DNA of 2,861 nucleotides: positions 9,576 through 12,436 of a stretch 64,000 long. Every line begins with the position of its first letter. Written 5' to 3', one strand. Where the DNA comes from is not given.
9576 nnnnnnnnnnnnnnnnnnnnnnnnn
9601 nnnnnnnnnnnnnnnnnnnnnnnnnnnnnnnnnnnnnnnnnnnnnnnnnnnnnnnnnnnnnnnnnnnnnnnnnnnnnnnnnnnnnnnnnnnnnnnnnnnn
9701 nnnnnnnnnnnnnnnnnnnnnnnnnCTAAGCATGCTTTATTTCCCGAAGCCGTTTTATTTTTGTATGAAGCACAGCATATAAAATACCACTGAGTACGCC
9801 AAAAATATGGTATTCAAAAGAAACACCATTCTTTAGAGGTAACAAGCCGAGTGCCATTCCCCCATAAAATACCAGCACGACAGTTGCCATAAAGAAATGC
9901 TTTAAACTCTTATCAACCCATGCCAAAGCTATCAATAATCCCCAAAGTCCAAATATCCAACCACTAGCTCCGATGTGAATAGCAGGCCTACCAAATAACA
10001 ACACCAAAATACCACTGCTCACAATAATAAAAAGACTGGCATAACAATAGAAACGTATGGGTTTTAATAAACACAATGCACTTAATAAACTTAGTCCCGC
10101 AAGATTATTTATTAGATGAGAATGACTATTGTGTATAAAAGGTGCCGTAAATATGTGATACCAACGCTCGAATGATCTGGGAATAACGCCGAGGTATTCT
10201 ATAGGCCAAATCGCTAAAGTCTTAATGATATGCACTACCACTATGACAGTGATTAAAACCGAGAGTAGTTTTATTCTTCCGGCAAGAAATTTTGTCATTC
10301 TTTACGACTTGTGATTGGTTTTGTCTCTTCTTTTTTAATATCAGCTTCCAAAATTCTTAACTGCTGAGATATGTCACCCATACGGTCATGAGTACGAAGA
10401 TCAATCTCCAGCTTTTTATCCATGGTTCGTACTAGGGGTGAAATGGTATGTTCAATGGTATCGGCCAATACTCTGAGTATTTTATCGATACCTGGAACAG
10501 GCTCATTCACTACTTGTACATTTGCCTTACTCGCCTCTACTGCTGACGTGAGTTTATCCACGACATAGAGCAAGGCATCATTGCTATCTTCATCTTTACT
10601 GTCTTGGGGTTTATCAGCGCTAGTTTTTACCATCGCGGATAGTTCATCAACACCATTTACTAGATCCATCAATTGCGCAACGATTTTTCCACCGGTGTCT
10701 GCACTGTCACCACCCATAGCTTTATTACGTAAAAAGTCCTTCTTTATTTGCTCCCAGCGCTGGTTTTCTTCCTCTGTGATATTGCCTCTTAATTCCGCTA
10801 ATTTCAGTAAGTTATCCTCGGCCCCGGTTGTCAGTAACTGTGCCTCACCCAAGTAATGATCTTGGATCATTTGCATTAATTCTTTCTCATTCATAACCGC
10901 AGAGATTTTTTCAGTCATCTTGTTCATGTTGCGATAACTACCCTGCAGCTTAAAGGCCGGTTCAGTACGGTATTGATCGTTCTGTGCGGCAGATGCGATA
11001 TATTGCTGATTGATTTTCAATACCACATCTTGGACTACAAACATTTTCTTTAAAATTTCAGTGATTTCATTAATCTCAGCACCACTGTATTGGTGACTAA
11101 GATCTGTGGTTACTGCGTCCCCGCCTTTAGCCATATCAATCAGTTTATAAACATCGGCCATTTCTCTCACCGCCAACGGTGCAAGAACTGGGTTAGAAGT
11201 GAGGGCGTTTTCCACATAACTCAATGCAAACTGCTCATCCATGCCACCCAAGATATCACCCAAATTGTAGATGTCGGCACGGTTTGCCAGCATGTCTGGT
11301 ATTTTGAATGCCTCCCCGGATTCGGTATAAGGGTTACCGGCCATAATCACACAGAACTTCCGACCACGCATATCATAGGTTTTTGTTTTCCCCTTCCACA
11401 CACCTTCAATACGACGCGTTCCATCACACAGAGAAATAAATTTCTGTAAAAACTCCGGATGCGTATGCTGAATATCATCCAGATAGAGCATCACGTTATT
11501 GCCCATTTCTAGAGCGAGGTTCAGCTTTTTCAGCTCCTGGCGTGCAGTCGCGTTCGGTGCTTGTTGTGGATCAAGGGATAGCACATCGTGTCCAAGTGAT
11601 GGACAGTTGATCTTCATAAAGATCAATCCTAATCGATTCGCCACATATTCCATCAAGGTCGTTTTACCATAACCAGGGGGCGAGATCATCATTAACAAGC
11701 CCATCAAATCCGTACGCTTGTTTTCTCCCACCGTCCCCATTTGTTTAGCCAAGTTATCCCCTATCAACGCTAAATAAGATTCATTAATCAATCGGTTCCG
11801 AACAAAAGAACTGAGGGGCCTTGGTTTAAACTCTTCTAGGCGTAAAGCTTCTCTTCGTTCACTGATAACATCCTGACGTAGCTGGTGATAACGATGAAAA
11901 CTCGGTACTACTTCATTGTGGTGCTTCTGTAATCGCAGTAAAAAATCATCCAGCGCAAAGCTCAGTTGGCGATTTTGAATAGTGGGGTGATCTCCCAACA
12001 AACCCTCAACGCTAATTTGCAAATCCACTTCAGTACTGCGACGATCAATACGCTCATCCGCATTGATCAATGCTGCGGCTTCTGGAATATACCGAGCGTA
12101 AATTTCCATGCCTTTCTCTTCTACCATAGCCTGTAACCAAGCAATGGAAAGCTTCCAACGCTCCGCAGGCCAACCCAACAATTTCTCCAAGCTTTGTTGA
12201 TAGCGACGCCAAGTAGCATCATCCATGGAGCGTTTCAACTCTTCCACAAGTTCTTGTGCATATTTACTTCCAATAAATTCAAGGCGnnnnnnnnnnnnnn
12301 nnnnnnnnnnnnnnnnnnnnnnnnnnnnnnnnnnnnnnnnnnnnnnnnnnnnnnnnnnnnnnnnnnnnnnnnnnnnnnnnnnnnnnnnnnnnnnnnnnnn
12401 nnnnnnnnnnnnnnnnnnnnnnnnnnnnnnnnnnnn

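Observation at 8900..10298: Rhomboid protease and an HExxH (MtfA-like) peptidase with SEC-C motif are translationally coupled to the giant ATPase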

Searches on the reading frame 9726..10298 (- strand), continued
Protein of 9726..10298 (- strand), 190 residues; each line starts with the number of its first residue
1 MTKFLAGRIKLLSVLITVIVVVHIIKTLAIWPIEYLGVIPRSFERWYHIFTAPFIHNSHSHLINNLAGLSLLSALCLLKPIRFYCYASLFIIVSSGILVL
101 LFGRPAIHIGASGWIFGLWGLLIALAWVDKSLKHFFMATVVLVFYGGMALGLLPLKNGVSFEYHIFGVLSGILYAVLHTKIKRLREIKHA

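Call 48: fold_search(model_id=the predicted structure, library=pdb)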
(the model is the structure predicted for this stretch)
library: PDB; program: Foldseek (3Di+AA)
matches with E <= 10: 175; with E <= 0.001: 25
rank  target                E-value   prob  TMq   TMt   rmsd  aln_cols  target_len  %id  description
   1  6xrp_A                6.9e-05  1.00  0.63  0.66   4.5       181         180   20  Crystal structure of GlpG in complex with peptide ketoamide inhibitor, Ac-RVWHA-ketoamide-phenylbutyl (released 2020-09-16)
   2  8ab5_A                1.2e-04  1.00  0.68  0.72   3.7       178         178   19  Structure of E. coli GlpG in complex with peptide derived inhibitor Ac-VRHA-conh-[4-(4-butyl)-phenoxy-1-phenyl-2-butyl (released 2023-10-25)
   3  6pj9_A                1.3e-04  1.00  0.64  0.68   4.8       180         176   20  Time-resolved structural snapshot of proteolysis by GlpG inside the membrane (released 2019-10-02)
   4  6pj4_A                1.4e-04  1.00  0.64  0.68   4.5       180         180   19  Time-resolved structural snapshot of proteolysis by GlpG inside the membrane (released 2019-10-02)
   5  4qo0_A                1.5e-04  1.00  0.65  0.68   4.3       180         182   20  Crystal structure of rhomboid intramembrane protease GlpG in complex with peptide derived inhibitor Ac-FATA-cmk (released 2014-09-24)
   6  6pj5_A                1.7e-04  1.00  0.64  0.67   4.8       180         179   19  Time-resolved structural snapshot of proteolysis by GlpG inside the membrane (released 2019-10-02)
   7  4qnz_A                1.9e-04  1.00  0.63  0.66   4.9       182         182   21  Crystal structure of rhomboid intramembrane protease GlpG F146I in complex with peptide derived inhibitor Ac-FATA-cmk (released 2014-09-24)
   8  2nr9                  2.5e-04  1.00  0.71  0.71   3.7       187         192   21  Crystal structure of GlpG, Rhomboid Peptidase from Haemophilus influenzae (released 2006-11-14)
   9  6pjr_A                2.6e-04  1.00  0.66  0.70   4.3       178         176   18  Time-resolved structural snapshot of proteolysis by GlpG inside the membrane (released 2019-10-02)
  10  6pj7_A                2.7e-04  1.00  0.66  0.70   4.2       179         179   19  Time-resolved structural snapshot of proteolysis by GlpG inside the membrane (released 2019-10-02)
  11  6pjq_A                2.7e-04  1.00  0.62  0.67   4.8       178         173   20  Time-resolved structural snapshot of proteolysis by GlpG inside the membrane (released 2019-11-27)
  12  5f5j_A                3.0e-04  1.00  0.66  0.69   4.6       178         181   18  E.coli GlpG Y205F mutant complexed with aldehyde inhibitor in DMPC/CHAPSO bicelle (released 2016-02-10)
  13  2xow                  3.3e-04  1.00  0.64  0.67   4.4       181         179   22  Structure of GlpG in complex with a mechanism-based isocoumarin inhibitor (released 2010-10-13)
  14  3zmj                  4.0e-04  1.00  0.65  0.69   4.3       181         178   21  Structure of E.coli rhomboid protease GlpG in complex with monobactam L61 (released 2013-05-22)
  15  3zmi                  4.0e-04  1.00  0.62  0.67   4.4       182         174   21  Structure of E.coli rhomboid protease GlpG in complex with monobactam L29 (released 2013-05-22)
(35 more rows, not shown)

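Call 66: search_protein_families(library=pfam, proteins=[L002:8695-9642:+], max_evalue=0.01)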
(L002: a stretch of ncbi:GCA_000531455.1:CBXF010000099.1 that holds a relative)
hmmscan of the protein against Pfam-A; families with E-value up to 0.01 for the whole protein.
L002:8695-9642:+ (315 aa): 0 families

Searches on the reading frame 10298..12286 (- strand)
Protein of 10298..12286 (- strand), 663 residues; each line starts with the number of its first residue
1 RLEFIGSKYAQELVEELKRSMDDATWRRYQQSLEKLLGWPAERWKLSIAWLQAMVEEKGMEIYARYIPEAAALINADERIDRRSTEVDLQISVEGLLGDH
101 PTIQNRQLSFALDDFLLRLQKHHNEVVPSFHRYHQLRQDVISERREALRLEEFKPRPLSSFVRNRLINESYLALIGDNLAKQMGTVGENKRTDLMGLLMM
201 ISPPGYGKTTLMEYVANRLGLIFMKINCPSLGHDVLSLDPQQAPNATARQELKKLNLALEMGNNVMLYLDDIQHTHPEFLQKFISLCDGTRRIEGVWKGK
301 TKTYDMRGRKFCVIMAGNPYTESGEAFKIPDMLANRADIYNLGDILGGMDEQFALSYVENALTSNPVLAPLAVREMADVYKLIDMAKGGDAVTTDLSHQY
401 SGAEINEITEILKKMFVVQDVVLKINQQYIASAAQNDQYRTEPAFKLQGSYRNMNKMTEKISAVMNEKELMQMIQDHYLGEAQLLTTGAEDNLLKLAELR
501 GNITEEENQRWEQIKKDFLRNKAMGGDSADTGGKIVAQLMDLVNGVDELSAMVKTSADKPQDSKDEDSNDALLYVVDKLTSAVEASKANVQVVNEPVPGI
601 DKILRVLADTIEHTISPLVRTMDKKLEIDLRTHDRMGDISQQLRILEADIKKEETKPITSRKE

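Call 30: search_protein_representatives(protein=window:10298-12286:-)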
Query: 663 residues. Proteins with E-value up to 0.001 (for the whole library): 1037; up to 1e-10: 773; up to 1e-30: 424. The best 150 are listed.
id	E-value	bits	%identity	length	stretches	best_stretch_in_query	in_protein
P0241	3.4e-290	980.6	68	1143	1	2-649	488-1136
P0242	1.3e-230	783.7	56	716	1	3-651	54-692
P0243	4.1e-228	775.5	62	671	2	75-552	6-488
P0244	9.9e-223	757.7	65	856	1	41-560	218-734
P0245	3.6e-222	755.9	67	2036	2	82-558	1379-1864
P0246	1.2e-218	744.3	59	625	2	86-554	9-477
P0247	1.0e-213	727.9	62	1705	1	12-548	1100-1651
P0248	6.4e-209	712.1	52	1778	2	1-641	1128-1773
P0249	1.1e-207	708.0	53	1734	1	15-653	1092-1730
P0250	4.7e-207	705.9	52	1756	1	8-648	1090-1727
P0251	7.5e-206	702.0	53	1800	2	4-550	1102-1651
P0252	1.6e-204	697.6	53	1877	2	2-555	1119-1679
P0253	8.3e-204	695.2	57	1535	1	3-559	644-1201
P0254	1.5e-201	687.7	69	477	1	109-549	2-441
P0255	2.6e-199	680.4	61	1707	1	50-581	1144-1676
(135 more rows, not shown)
